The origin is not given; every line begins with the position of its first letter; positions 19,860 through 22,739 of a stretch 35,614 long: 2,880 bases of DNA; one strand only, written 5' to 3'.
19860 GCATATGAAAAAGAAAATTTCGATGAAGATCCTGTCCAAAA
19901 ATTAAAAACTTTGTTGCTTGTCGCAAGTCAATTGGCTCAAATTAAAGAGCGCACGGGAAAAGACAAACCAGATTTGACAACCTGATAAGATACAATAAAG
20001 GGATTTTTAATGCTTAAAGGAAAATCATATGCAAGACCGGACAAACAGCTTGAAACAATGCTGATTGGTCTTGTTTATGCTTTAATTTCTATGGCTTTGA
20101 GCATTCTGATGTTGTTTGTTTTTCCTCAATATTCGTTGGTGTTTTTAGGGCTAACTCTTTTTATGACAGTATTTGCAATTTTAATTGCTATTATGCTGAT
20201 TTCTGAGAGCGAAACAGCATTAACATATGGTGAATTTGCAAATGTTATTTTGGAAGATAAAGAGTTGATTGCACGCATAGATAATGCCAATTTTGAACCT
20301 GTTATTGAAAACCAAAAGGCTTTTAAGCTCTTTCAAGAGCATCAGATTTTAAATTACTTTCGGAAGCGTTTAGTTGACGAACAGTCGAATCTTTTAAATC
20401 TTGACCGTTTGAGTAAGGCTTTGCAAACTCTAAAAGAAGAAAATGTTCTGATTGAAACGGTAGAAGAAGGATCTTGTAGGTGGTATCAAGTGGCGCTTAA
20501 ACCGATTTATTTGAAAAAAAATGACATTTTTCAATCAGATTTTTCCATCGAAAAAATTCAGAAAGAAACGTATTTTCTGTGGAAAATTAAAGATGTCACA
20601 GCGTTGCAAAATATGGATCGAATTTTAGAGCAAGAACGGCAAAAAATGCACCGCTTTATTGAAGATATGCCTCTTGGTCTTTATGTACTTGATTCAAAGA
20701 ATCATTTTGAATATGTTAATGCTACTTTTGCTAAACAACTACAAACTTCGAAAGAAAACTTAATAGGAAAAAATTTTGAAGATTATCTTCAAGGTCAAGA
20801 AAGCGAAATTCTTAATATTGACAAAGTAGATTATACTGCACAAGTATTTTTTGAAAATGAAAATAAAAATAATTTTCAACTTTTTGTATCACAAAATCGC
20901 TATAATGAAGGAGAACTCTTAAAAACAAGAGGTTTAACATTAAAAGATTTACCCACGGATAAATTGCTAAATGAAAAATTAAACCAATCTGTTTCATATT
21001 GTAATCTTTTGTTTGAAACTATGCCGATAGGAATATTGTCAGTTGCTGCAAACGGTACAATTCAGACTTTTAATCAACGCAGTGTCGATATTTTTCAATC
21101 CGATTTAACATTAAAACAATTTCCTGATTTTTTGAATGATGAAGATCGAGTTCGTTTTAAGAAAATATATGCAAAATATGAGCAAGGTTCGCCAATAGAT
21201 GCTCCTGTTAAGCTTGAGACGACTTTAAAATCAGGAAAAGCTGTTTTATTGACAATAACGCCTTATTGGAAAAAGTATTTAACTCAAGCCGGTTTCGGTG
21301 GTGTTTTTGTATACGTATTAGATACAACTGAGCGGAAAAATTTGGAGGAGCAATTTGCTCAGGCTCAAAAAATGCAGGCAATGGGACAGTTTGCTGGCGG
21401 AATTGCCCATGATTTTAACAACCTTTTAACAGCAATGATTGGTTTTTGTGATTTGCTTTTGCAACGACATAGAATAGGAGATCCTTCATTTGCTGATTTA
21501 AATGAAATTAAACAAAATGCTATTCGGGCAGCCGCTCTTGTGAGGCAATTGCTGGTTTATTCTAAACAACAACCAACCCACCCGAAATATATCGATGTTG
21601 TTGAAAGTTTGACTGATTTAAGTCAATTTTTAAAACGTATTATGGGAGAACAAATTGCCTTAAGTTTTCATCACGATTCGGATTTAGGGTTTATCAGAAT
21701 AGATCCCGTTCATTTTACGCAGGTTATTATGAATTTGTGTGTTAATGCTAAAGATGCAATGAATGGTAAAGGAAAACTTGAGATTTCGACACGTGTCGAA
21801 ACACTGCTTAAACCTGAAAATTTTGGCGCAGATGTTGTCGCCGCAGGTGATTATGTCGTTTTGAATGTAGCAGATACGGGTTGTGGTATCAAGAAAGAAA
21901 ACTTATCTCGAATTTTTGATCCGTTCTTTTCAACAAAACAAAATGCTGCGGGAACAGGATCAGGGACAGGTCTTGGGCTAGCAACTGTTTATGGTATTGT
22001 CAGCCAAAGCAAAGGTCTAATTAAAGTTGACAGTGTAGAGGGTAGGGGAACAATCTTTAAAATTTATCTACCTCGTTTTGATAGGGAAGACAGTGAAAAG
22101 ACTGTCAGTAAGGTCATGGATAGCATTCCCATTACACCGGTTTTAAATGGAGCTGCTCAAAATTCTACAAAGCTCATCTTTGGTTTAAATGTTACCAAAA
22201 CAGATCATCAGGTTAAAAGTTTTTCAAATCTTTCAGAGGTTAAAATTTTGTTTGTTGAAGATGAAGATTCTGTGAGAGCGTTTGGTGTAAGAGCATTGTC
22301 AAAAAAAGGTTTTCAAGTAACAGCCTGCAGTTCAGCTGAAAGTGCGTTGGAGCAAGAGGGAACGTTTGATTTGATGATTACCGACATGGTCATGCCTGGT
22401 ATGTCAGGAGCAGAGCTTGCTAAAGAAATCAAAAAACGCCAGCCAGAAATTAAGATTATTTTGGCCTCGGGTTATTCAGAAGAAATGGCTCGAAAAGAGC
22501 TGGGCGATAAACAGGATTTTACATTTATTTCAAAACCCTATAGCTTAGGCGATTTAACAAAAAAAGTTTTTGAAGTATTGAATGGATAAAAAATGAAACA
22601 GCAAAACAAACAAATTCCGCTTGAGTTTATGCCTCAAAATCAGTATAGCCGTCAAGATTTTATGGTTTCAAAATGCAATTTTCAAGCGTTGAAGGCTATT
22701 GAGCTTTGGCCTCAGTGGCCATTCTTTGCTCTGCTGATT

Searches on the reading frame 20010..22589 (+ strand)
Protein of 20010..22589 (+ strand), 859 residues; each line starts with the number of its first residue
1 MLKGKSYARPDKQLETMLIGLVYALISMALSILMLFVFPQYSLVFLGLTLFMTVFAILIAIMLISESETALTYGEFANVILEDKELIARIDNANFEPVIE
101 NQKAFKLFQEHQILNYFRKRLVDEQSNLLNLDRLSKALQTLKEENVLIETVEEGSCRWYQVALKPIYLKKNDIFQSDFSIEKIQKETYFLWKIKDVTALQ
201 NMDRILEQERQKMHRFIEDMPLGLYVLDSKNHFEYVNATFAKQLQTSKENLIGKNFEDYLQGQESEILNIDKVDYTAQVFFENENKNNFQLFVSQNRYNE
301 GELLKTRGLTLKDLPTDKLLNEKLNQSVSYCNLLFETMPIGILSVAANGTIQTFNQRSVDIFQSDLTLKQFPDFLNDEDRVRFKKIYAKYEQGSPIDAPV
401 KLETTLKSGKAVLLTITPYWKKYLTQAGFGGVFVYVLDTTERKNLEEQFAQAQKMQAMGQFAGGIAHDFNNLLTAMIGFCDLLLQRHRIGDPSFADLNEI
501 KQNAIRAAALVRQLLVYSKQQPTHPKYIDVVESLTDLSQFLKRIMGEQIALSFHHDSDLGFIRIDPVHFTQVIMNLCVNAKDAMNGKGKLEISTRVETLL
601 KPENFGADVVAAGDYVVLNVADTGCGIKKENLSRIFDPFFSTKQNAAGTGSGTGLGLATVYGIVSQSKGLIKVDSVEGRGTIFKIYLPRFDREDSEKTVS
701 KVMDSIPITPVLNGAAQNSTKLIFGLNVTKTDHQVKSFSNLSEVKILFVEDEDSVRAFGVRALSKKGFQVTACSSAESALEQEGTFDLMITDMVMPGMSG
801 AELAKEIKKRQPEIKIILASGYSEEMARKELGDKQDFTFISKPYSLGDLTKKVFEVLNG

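Call 29: search_protein_families(library=ncbifam, proteins=[window:20010-22589:+], max_evalue=0.000001)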
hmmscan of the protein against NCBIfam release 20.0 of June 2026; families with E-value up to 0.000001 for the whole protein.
window:20010-22589:+ (859 aa): 94 families (the best 25 are shown)
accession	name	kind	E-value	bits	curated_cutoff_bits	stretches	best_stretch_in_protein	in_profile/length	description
NF046020.1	HisKinCckABruc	equivalog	4.1e-151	504.7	1000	1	16-857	27-867/868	cell cycle histidine kinase CckA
NF046026.1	HisKinCckACaul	equivalog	9.6e-108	361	1000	1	423-857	268-676/678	cell cycle histidine kinase CckA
NF010076.0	PRK13557.1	subfamily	7.8e-88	295.2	631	2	433-701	138-406/540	histidine kinase famiy protein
NF010411.0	PRK13837.1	equivalog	1.6e-74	251.4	647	1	439-696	431-682/828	two-component system VirA-like sensor kinase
NF008468.0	PRK11360.1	equivalog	2.7e-57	194.5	646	1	320-694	259-613/616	two-component system sensor histidine kinase AtoS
NF046044.1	PnpS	equivalog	2.7e-43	148.5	400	1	285-688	13-390/390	two-component system histidine kinase PnpS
NF052573.1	HisKinEspAMyxo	equivalog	1.8e-37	128.8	1400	1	437-814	363-705/755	serine histidine kinase EspA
NF007688.0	PRK10364.1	equivalog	5.4e-37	127.6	479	1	439-690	221-452/460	two-component system sensor histidine kinase ZraS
NF052574.1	HisKinEspCMyxo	equivalog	2.3e-35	122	1200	1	437-815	396-739/785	serine histidine kinase EspC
NF047466.1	hybrid_RR_LvrB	exception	5.9e-33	114.5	500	1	440-689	134-376/377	hybrid histidine kinase/response regulator LvrB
TIGR02956.1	TMAO_torS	equivalog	9.6e-32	110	676.5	1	455-858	461-821/967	TMAO reductase system sensor histidine kinase/response regulator TorS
NF047874.1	MASE3_PAS_HK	subfamily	1.5e-30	106.6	560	1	318-701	254-637/655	MASE3 domain-containing sensor histidine kinase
TIGR02966.1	phoR_proteo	equivalog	2.6e-30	105.6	334.2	1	332-686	9-332/333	phosphate regulon sensor histidine kinase PhoR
NF008302.0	PRK11091.1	equivalog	5.6e-30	104.2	838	1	418-694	248-512/779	aerobic respiration two-component sensor histidine kinase ArcB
NF047465.1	hybrid_HK_LvrA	exception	8.1e-26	90.3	1200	1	443-853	186-580/819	hybrid histidine kinase/response regulator LvrA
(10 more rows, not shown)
